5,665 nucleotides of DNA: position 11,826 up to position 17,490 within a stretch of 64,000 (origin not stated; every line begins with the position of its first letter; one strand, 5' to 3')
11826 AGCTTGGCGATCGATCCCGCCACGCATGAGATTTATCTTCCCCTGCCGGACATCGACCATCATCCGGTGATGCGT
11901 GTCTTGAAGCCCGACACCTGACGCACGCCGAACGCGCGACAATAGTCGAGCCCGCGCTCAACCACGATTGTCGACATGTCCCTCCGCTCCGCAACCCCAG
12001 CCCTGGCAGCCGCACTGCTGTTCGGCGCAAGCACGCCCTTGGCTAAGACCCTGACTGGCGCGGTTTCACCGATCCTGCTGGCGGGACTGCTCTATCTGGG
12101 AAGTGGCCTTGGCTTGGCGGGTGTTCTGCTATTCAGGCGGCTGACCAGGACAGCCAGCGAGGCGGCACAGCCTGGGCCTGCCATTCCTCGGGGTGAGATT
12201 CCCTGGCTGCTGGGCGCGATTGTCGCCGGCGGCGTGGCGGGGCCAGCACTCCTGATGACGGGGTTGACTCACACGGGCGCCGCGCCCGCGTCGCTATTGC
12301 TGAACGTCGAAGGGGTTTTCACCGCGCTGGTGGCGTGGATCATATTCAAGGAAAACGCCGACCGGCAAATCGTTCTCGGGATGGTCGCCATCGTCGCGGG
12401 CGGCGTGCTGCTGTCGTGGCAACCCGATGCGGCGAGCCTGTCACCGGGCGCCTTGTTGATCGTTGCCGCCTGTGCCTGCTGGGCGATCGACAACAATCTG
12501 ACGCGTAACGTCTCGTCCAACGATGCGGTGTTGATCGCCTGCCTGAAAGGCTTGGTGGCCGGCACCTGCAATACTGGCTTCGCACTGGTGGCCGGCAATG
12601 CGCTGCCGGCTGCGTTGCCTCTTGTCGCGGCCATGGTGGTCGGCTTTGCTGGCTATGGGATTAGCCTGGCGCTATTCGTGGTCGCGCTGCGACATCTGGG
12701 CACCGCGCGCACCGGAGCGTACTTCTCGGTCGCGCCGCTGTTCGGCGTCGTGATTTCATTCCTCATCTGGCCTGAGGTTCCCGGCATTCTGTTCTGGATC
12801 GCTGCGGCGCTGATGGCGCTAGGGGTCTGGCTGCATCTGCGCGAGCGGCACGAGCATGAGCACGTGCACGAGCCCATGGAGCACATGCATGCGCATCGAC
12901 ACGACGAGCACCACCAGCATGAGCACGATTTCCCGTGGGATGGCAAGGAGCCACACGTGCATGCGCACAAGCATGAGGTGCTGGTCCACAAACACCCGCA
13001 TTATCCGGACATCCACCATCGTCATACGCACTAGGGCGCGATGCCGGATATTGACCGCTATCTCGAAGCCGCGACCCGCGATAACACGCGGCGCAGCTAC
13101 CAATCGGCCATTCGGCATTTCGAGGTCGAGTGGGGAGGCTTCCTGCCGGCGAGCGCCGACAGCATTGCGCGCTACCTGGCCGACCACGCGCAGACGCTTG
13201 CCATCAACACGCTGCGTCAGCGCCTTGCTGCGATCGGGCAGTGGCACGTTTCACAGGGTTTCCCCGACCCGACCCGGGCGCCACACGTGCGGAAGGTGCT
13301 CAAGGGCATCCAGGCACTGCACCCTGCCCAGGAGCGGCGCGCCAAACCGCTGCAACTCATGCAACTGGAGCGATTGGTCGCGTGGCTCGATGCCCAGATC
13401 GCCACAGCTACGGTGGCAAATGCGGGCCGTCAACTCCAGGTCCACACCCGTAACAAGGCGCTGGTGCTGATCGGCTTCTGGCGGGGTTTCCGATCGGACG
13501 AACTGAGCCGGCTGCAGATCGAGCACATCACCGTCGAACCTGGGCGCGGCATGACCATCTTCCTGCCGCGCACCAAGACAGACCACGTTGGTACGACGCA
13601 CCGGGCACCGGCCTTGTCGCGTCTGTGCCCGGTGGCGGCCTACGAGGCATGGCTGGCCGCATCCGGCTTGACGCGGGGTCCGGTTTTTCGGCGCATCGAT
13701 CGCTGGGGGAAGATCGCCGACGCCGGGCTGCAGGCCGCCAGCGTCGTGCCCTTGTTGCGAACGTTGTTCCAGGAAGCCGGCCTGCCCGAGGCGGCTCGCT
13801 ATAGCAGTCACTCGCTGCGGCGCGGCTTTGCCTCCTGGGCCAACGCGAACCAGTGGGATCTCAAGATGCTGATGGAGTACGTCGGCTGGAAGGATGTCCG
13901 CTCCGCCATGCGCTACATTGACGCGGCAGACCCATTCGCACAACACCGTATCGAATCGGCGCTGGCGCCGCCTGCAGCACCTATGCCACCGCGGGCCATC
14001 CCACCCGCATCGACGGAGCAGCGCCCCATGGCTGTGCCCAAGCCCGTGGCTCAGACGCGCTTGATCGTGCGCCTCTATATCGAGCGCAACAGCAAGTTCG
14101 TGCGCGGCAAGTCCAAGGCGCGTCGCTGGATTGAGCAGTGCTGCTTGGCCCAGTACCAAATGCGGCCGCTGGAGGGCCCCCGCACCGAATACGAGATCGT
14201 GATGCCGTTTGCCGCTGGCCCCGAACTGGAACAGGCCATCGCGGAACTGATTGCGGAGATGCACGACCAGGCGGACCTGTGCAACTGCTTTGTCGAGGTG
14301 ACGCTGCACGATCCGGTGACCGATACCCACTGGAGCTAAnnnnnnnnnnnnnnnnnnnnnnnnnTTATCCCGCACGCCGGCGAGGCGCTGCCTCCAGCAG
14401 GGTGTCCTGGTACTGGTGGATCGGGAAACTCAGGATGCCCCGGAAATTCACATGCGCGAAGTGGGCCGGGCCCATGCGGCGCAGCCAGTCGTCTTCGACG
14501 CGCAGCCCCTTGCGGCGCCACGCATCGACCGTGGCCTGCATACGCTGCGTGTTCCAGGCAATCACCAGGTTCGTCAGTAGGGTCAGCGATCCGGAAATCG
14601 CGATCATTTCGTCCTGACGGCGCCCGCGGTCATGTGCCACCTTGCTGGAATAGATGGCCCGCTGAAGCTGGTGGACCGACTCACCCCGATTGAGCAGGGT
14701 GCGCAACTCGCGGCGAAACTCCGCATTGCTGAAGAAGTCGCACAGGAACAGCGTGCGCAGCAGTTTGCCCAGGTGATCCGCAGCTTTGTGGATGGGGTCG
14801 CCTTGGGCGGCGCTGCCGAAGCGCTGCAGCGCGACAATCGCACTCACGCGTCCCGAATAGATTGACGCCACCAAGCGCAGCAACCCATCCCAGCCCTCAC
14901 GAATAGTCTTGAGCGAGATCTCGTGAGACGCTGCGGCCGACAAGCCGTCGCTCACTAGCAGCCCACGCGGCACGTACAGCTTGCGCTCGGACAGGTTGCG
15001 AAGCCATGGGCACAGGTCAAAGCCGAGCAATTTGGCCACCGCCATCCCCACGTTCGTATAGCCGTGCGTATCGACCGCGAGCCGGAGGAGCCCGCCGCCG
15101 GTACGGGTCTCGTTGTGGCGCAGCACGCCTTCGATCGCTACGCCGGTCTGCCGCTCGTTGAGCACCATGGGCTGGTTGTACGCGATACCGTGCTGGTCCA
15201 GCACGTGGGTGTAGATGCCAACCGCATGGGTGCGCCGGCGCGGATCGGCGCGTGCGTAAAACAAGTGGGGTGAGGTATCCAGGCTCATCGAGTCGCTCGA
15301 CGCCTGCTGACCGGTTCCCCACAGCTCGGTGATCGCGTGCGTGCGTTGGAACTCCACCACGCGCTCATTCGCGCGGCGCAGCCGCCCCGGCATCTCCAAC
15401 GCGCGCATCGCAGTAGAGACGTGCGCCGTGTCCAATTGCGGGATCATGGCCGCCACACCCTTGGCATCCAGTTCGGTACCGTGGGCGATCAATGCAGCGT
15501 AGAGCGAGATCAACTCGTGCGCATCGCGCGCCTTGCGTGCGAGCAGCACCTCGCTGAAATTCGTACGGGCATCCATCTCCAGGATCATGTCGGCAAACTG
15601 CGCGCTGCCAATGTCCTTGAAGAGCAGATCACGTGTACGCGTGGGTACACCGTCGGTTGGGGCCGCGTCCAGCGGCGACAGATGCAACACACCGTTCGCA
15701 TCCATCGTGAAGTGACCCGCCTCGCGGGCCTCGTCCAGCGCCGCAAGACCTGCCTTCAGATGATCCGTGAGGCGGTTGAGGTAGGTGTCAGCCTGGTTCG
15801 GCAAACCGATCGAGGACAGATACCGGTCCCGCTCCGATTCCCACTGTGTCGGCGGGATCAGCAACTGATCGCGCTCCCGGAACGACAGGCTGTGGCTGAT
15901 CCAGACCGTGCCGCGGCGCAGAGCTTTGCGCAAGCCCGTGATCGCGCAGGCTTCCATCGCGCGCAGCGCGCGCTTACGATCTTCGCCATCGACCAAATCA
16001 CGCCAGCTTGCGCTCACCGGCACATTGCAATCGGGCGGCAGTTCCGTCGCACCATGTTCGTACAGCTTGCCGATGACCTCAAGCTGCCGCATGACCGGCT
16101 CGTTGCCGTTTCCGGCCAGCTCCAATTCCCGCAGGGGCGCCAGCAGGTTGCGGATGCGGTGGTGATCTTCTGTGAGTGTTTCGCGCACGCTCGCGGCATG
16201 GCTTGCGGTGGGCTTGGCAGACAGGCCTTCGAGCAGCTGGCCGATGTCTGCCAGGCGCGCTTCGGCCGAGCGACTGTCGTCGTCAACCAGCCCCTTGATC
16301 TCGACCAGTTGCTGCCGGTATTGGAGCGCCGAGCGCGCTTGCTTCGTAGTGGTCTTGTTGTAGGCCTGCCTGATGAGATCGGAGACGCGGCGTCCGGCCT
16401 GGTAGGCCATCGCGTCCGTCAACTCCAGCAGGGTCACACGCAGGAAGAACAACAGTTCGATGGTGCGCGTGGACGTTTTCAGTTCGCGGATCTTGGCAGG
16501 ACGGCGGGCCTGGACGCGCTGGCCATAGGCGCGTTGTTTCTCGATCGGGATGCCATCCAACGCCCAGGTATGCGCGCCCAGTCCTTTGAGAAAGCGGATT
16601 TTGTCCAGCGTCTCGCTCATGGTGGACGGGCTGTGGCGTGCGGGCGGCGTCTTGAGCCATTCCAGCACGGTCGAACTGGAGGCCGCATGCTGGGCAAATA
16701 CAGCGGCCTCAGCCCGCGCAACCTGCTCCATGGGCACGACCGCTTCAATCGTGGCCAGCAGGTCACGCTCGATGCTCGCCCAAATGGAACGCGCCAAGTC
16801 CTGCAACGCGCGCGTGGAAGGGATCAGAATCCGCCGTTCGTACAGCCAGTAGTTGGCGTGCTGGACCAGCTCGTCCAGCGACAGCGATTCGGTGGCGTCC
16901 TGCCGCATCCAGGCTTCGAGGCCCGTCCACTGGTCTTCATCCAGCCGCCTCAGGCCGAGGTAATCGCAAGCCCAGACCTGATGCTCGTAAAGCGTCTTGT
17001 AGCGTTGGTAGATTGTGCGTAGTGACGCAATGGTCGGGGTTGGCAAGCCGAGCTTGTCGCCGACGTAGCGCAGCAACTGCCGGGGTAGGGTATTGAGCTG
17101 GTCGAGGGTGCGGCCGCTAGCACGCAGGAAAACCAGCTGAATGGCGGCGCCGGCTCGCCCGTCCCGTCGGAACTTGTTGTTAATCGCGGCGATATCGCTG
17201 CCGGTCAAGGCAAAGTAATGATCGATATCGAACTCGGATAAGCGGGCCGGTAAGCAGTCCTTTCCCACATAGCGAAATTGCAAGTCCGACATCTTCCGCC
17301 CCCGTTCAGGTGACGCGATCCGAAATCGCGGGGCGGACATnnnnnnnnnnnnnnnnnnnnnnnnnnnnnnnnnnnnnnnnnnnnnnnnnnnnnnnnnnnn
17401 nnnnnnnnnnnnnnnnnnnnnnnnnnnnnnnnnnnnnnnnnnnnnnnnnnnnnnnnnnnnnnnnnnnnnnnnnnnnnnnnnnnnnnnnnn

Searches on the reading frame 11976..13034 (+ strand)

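Call 12: search_protein_families(library=pfam, proteins=[window:11976-13034:+], max_evalue=0.001)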
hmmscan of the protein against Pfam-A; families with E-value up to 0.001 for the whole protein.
window:11976-13034:+ (352 aa): 1 family
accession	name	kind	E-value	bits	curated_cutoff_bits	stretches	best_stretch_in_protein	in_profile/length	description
PF00892.27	EamA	-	5e-24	85.6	28.2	2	9-147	7-134/135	EamA-like transporter family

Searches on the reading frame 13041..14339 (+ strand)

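Call 12: search_protein_families(library=pfam, proteins=[window:13041-14339:+], max_evalue=0.001)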
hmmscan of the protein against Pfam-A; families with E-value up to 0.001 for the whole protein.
window:13041-14339:+ (432 aa): 1 family
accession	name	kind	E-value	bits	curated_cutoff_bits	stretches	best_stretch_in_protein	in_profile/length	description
PF00589.27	Phage_integrase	-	1.1e-12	48.5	27.1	1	135-296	21-169/172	Phage integrase family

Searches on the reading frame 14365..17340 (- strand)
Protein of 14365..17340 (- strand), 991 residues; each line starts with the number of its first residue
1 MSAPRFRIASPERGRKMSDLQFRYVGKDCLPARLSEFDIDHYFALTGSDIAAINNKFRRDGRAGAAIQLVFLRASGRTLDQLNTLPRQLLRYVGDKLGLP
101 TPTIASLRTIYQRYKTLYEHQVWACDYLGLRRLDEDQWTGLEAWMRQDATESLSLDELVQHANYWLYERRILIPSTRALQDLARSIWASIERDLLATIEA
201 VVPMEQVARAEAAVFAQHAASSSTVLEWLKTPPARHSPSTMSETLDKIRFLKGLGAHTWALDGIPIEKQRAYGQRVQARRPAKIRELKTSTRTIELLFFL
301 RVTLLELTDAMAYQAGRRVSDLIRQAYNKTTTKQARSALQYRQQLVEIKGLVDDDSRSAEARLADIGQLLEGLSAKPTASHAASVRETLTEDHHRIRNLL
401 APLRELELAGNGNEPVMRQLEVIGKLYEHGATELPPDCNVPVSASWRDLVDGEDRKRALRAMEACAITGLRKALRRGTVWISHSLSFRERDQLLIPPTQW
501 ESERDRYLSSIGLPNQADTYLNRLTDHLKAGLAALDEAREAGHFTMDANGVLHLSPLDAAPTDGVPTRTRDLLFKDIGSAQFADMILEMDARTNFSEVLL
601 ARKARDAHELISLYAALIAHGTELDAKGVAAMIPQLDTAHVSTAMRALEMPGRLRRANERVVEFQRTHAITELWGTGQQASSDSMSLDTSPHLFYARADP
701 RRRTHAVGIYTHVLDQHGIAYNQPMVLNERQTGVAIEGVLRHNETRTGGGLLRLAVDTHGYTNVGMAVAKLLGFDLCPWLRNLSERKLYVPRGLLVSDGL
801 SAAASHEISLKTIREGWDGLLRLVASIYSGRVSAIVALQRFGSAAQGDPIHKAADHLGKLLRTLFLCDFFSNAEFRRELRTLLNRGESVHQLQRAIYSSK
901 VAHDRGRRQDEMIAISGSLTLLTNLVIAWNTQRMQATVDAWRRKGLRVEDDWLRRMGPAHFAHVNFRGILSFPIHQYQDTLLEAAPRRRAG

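Call 5: search_protein_families(library=pfam, proteins=[window:14365-17340:-], max_evalue=0.01)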
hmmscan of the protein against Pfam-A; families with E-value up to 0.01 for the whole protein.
window:14365-17340:- (991 aa): 2 families
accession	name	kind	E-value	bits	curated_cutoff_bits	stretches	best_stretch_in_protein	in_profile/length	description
PF01526.23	DDE_Tnp_Tn3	-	5.9e-104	348.4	24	1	584-968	1-387/389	Tn3 transposase DDE domain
PF13700.11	DUF4158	-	6.1e-28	98.2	27.4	1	30-185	13-164/165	Domain of unknown function (DUF4158)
